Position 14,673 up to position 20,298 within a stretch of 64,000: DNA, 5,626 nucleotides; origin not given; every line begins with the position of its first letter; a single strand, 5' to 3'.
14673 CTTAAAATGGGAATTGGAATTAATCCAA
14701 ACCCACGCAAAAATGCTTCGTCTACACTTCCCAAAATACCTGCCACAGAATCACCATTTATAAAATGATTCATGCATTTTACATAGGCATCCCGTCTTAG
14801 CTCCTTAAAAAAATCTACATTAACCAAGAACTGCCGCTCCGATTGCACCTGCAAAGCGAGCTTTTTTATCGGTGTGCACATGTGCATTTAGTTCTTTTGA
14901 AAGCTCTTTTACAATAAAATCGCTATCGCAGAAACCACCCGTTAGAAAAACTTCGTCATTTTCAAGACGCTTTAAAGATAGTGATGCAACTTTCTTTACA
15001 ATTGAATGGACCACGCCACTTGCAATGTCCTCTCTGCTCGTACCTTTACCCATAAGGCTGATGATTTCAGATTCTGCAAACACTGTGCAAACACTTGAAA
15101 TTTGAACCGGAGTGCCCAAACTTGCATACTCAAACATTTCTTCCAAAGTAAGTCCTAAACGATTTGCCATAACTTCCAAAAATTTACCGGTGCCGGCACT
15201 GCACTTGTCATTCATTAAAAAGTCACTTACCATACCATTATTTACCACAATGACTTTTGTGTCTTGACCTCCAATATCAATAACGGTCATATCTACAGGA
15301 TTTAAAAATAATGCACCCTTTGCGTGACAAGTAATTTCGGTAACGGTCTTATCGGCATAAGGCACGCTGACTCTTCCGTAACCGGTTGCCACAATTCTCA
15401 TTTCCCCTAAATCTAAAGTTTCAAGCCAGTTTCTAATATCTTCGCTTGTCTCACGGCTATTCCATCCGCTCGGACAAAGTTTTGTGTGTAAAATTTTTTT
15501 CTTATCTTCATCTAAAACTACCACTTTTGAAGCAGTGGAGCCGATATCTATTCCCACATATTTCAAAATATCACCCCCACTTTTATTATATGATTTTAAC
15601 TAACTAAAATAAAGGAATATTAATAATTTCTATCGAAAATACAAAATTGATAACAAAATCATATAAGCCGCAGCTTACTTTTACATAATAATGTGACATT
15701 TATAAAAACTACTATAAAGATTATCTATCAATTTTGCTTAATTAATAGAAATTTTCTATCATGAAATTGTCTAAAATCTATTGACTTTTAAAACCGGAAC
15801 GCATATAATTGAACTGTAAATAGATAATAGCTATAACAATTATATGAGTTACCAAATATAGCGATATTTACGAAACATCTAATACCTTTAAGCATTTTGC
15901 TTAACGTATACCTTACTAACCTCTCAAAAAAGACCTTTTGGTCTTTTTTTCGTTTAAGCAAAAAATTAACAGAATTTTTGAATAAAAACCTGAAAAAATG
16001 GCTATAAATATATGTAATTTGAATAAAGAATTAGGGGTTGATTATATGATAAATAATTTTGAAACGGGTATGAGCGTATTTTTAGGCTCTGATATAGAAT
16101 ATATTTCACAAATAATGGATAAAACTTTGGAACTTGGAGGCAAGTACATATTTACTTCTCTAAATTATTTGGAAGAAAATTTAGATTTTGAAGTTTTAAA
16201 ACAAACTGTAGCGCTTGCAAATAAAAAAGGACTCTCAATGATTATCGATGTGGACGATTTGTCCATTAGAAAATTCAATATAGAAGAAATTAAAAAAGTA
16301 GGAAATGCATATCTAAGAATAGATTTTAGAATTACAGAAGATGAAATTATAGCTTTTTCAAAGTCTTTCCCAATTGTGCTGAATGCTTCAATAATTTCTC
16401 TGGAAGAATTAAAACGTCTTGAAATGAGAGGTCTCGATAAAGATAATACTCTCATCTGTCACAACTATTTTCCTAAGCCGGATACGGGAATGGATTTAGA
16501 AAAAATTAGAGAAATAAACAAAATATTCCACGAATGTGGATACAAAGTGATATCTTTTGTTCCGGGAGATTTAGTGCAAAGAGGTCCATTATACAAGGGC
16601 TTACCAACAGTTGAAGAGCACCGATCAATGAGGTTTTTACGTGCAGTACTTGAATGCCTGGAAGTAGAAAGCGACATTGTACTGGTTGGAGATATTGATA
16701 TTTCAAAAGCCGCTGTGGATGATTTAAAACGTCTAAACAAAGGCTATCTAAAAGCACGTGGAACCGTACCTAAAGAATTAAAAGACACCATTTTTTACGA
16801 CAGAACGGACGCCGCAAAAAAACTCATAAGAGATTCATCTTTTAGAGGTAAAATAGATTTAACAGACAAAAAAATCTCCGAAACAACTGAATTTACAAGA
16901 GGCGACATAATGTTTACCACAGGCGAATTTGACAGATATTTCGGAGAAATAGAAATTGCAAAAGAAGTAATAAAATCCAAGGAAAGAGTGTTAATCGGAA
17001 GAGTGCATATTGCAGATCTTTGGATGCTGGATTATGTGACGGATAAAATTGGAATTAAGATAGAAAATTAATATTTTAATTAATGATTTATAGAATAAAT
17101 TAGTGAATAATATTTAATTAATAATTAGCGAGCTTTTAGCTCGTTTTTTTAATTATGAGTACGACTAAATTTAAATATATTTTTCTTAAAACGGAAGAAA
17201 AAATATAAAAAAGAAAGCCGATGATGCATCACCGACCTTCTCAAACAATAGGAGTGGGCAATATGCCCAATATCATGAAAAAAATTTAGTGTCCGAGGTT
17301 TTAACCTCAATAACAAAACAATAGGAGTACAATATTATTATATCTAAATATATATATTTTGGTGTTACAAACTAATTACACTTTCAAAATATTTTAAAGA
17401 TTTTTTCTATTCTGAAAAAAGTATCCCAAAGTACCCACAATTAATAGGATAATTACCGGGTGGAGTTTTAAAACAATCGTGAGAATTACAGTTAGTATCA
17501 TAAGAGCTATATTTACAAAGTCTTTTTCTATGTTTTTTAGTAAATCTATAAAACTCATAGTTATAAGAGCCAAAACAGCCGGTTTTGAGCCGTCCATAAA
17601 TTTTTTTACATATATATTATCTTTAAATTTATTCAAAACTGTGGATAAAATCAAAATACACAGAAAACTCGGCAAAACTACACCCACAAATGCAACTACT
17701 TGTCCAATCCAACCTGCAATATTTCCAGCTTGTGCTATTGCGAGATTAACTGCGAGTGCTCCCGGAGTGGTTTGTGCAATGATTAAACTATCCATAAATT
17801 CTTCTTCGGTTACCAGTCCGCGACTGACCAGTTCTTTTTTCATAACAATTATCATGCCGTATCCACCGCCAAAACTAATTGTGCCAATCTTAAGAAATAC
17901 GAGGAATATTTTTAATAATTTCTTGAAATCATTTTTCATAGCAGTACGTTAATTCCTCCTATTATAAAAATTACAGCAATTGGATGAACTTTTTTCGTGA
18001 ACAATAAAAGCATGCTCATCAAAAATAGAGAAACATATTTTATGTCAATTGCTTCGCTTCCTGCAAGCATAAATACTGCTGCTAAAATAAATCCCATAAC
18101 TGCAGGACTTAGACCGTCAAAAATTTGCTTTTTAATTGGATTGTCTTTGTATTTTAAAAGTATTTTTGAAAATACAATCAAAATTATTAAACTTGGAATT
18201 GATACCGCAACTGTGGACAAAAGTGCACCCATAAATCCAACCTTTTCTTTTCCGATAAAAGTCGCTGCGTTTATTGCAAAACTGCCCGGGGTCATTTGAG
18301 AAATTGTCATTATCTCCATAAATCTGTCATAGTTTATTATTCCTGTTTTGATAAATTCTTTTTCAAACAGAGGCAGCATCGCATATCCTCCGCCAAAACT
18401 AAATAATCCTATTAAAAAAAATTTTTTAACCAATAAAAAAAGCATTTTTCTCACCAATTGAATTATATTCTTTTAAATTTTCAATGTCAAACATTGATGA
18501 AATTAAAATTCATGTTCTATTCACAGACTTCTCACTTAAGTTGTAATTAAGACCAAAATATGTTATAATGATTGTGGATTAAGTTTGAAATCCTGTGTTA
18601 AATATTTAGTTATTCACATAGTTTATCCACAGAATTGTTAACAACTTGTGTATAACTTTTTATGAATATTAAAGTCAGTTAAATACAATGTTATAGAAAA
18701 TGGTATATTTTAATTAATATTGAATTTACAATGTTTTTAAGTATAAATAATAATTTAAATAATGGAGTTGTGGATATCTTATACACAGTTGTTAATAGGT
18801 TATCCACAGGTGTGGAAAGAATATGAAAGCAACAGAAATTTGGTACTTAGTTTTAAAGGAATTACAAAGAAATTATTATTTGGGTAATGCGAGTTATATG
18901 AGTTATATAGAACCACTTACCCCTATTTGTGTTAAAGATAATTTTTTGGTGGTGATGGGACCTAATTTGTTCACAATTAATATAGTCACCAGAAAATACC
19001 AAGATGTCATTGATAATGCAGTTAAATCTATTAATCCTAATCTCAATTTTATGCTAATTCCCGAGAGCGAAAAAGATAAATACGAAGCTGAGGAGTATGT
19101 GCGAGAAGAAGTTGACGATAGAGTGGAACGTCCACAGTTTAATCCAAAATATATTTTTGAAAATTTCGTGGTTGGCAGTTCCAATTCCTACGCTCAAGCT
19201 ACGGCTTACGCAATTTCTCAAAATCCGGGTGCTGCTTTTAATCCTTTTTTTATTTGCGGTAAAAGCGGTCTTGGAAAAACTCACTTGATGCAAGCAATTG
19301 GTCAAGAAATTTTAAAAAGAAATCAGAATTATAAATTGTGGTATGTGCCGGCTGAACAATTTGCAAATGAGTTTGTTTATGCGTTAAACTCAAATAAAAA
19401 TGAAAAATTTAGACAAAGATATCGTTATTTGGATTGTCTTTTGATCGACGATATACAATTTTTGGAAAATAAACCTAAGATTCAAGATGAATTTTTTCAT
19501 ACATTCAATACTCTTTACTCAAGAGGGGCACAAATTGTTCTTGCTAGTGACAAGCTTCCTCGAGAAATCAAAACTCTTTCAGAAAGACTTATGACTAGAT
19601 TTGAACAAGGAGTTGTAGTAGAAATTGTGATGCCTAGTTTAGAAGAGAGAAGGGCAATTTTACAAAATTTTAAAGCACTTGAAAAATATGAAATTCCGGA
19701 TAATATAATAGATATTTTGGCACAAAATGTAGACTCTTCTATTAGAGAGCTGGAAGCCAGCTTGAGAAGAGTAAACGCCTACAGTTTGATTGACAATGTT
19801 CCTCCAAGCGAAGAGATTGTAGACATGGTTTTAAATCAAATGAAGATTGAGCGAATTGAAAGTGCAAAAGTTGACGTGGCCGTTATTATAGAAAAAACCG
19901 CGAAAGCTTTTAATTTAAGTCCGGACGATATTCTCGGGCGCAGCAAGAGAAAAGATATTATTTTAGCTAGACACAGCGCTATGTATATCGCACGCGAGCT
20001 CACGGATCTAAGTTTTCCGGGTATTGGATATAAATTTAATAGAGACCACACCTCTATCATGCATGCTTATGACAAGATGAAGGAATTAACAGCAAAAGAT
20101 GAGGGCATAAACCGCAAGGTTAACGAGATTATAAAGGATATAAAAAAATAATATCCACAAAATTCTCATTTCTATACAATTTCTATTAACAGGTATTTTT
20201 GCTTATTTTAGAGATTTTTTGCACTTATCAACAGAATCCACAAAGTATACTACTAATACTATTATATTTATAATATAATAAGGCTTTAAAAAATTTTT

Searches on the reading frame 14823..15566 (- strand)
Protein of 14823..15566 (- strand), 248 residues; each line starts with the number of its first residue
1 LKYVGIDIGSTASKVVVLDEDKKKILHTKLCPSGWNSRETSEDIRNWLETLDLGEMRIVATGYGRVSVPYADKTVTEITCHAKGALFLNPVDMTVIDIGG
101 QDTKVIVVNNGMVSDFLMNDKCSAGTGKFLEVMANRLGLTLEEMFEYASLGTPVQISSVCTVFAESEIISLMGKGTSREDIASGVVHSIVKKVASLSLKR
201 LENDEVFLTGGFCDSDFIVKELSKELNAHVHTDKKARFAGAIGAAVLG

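Call 31: search_protein_families(library=pfam, proteins=[window:14823-15566:-], max_evalue=0.001)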
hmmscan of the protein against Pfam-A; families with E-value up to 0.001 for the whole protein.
window:14823-15566:- (248 aa): 2 families
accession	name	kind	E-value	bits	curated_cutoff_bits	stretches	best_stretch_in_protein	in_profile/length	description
PF01869.26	BcrAD_BadFG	-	1.2e-56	192.7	31.5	1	4-248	1-271/271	BadF/BadG/BcrA/BcrD ATPase family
PF00370.27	FGGY_N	-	0.00044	20.4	28.8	0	3-29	2-27/245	FGGY family of carbohydrate kinases, N-terminal domain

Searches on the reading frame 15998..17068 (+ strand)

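Call 31: search_protein_families(library=pfam, proteins=[window:15998-17068:+], max_evalue=0.001)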
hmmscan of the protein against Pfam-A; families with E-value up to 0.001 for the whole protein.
window:15998-17068:+ (357 aa): 2 families
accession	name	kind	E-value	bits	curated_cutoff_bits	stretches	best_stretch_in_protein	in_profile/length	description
PF19200.6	MupG_N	-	1.4e-47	162.7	24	1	23-244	1-236/237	6-phospho-N-acetylmuramidase, N-terminal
PF05913.16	MupG_C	-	7.8e-11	42.6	24.4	1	259-350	16-110/116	6-phospho-N-acetylmuramidase, C-terminal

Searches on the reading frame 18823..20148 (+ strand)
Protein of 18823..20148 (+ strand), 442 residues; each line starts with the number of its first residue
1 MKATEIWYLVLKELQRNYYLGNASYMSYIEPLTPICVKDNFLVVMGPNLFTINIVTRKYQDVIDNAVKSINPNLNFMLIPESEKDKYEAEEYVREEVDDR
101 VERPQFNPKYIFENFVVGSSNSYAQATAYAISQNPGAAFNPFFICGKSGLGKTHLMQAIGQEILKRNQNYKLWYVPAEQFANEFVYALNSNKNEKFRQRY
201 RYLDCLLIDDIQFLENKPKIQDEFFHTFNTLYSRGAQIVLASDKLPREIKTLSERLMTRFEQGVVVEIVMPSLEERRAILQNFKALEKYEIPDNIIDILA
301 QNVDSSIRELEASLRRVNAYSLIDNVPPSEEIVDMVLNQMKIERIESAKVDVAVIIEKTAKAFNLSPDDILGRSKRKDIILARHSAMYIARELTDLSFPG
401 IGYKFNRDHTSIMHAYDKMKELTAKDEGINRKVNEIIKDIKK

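Call 31: search_protein_families(library=pfam, proteins=[window:18823-20148:+], max_evalue=0.001)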
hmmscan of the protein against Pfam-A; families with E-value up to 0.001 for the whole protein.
window:18823-20148:+ (442 aa): 7 families
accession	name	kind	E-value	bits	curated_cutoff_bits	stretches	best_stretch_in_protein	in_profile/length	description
PF00308.24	Bac_DnaA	-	3.3e-63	213.1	23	1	107-267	2-162/162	Bacterial DnaA ATPAse domain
PF08299.17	Bac_DnaA_C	-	5.5e-23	81.2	31.5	1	354-418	3-68/69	Bacterial dnaA protein helix-turn-helix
PF01695.23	IstB_IS21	-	7.8e-09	35.8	24.1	1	144-244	97-194/238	IstB-like ATP binding protein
PF11638.13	DnaA_N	-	1e-07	32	24.6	1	5-68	2-64/65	DnaA N-terminal domain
PF00910.28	RNA_helicase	-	2.5e-05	25.2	21.5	1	143-229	2-76/105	RNA helicase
PF00004.35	AAA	-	0.00012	23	21.2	1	144-264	3-127/131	ATPase family associated with various cellular activities (AAA)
PF13401.12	AAA_22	-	0.00012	22.9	27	0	143-232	9-108/130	AAA domain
